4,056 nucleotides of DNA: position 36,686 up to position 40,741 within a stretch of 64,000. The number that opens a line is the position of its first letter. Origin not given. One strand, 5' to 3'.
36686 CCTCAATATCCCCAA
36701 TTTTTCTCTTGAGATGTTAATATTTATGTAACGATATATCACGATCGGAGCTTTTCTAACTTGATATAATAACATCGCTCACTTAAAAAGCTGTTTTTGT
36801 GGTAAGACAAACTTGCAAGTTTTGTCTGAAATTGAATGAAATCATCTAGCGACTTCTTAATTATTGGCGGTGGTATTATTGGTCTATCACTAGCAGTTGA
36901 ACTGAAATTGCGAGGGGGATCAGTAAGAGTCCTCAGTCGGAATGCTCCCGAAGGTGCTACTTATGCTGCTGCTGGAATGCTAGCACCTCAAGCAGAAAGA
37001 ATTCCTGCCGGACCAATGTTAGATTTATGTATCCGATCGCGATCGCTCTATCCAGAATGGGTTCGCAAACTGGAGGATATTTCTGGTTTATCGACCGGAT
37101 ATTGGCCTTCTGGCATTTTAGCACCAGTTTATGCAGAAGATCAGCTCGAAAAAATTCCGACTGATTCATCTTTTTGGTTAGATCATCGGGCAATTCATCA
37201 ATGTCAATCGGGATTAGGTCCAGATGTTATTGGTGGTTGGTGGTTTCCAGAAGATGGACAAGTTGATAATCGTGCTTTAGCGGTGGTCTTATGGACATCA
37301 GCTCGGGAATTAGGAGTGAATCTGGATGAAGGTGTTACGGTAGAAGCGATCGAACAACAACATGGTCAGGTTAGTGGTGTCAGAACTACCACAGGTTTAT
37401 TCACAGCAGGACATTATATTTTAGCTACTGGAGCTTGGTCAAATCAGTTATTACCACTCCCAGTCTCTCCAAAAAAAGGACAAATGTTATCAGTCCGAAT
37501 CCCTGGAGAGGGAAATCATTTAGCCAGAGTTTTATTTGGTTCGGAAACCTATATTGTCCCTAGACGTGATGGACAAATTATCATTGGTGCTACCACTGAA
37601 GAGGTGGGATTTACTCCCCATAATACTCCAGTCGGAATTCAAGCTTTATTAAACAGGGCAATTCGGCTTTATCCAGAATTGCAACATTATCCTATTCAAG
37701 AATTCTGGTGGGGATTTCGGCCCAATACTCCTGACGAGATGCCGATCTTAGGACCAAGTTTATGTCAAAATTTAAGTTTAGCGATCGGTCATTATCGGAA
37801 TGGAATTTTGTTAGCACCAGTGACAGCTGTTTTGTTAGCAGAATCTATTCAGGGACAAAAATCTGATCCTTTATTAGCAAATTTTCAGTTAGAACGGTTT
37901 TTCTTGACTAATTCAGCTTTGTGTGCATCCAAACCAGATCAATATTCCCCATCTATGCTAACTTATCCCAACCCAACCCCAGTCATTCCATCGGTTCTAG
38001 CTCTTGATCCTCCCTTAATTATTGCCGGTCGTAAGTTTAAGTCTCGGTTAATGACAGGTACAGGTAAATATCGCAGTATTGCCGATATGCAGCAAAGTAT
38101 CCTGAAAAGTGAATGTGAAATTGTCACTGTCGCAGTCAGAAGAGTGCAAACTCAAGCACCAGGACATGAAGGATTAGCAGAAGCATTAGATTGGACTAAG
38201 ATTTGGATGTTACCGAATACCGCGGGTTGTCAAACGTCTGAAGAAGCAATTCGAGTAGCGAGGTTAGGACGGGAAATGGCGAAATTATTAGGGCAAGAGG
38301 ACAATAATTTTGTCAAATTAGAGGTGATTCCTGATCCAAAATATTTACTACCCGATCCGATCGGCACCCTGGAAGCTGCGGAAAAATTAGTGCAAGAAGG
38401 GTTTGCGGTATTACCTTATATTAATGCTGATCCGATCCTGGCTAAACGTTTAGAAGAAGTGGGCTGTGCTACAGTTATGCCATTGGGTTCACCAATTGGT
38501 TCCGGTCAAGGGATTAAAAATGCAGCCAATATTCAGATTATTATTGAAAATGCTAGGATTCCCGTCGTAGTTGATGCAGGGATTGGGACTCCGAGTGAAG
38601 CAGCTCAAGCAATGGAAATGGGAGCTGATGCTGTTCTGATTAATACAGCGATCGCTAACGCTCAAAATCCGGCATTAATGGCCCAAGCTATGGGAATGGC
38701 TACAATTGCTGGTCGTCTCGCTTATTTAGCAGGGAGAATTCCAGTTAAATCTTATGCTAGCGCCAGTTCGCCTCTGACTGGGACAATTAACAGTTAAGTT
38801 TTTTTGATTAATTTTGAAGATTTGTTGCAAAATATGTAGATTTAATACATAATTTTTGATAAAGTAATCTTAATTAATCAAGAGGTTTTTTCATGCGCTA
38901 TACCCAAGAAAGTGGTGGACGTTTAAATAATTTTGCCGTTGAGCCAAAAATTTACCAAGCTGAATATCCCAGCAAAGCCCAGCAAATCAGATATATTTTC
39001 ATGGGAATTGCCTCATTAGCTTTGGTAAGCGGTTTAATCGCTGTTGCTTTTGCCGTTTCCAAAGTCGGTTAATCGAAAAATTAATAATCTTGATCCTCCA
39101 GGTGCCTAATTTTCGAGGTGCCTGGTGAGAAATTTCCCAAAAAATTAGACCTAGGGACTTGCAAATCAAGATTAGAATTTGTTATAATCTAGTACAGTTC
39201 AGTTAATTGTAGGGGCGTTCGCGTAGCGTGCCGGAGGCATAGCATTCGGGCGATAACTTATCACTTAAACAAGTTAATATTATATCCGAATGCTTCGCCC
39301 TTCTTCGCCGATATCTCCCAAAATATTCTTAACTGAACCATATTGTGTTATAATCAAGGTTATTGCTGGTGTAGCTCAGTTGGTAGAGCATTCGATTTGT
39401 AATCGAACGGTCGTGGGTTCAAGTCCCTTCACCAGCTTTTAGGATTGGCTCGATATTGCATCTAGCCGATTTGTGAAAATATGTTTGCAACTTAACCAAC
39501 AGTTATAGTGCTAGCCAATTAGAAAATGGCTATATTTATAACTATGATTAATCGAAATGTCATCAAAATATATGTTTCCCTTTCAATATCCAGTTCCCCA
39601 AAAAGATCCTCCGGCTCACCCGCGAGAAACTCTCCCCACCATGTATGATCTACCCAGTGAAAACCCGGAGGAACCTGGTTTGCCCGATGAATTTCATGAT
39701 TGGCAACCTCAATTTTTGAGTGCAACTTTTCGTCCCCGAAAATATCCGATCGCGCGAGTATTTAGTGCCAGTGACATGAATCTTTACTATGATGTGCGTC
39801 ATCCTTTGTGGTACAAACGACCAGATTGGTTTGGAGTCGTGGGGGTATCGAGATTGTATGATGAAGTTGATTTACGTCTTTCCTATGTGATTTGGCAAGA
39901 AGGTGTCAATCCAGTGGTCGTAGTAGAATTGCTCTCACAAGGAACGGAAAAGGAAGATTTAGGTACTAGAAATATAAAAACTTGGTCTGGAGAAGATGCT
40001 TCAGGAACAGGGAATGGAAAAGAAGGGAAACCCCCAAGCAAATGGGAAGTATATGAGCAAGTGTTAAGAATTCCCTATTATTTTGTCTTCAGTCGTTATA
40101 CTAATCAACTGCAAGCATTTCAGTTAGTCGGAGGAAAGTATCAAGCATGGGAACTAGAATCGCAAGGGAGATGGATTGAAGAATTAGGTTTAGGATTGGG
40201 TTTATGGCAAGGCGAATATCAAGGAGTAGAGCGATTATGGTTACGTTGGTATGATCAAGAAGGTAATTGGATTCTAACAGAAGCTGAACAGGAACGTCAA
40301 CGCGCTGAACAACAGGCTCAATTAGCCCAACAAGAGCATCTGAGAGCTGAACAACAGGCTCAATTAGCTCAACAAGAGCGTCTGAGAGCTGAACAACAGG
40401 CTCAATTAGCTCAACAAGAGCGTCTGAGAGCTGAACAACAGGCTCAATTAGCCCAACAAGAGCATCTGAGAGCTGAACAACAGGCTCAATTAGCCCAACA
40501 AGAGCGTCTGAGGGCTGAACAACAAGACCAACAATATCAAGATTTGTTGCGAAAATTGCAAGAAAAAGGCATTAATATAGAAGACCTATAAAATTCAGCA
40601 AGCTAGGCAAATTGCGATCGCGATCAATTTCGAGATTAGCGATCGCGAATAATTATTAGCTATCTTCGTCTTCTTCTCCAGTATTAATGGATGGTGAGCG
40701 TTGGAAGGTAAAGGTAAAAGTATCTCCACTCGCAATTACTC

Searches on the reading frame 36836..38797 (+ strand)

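Call 102: search_protein_families(library=pfam, proteins=[window:36836-38797:+], max_evalue=0.0001)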
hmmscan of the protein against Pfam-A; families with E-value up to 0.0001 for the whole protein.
window:36836-38797:+ (653 aa): 5 families
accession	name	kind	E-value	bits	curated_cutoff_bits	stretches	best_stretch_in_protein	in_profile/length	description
PF05690.20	ThiG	-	3.2e-110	367.7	23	1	396-646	2-247/247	Thiazole biosynthesis protein ThiG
PF01266.30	DAO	-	5.7e-70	237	27.9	1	6-336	1-352/353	FAD dependent oxidoreductase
PF00890.30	FAD_binding_2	-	1.7e-07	31.2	20.4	0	6-50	1-46/414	FAD binding domain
PF00977.27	His_biosynth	-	2.7e-05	24.2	23.6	1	561-618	60-115/228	Histidine biosynthesis protein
PF07992.20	Pyr_redox_2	-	3.9e-05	23.7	26.1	0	161-221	67-128/291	Pyridine nucleotide-disulphide oxidoreductase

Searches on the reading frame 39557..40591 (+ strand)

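Call 102: search_protein_families(library=pfam, proteins=[window:39557-40591:+], max_evalue=0.0001)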
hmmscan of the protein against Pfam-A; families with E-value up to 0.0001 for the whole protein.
window:39557-40591:+ (344 aa): 1 family
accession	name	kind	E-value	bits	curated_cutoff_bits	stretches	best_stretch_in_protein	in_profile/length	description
PF05685.18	Uma2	-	7.1e-16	58.6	27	1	30-217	15-168/172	Putative restriction endonuclease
